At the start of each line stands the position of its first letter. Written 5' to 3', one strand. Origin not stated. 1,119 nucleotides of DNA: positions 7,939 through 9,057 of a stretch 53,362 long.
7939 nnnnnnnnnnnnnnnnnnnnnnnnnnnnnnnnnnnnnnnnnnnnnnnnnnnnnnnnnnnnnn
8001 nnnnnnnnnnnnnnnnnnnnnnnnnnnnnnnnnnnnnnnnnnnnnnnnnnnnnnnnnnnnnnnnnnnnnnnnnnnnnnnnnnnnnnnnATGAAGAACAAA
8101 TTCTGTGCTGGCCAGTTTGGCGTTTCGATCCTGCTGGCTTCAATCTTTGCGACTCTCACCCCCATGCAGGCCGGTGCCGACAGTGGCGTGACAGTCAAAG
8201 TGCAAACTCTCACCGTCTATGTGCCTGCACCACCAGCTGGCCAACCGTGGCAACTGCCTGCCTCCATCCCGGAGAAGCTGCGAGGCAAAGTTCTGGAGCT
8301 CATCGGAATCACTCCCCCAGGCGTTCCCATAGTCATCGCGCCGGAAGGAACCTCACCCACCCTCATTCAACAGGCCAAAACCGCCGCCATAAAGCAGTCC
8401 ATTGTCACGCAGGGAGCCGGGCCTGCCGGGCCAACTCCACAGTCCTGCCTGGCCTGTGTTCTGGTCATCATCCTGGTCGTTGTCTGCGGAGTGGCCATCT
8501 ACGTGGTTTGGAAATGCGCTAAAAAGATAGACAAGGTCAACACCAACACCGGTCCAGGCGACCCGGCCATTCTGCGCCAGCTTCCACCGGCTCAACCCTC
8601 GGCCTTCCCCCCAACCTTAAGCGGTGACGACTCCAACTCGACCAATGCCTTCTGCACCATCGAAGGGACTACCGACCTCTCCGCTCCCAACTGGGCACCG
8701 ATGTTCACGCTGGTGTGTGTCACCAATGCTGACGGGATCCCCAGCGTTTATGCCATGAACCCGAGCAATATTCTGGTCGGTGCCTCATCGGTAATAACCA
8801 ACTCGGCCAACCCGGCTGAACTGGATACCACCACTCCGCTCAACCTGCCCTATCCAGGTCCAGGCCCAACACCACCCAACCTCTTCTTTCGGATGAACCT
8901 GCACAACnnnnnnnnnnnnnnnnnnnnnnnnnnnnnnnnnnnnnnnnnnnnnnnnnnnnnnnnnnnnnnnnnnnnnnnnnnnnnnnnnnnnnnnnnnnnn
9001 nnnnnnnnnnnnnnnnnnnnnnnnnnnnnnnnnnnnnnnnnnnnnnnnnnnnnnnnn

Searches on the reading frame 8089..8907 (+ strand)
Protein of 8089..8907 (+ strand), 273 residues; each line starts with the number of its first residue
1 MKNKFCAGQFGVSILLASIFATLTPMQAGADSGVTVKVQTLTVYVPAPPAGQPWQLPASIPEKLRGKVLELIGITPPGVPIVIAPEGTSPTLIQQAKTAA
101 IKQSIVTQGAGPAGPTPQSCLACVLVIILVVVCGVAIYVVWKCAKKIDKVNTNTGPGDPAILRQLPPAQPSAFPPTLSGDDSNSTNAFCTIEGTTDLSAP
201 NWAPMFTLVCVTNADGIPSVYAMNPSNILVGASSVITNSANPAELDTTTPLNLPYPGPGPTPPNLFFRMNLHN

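Call 8: search_protein_families(library=pfam, proteins=[window:8089-8907:+], max_evalue=0.01)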
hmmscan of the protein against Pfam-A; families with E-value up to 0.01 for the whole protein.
window:8089-8907:+ (273 aa): 0 families

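Call 9: search_protein_families(library=phrogs, proteins=[window:8089-8907:+], max_evalue=0.01)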
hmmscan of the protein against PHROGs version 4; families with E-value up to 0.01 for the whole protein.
window:8089-8907:+ (273 aa): 0 families

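Call 56: find_homologous_proteins(query=window:8089-8907:+, max_evalue=0.00001)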
Query window:8089-8907:+ (273 aa): 1 proteins with E <= 0.00001 among 3552 candidates.
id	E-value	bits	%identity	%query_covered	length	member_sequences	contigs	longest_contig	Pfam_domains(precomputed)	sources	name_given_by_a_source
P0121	1.5e-175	600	100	100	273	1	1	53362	-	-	-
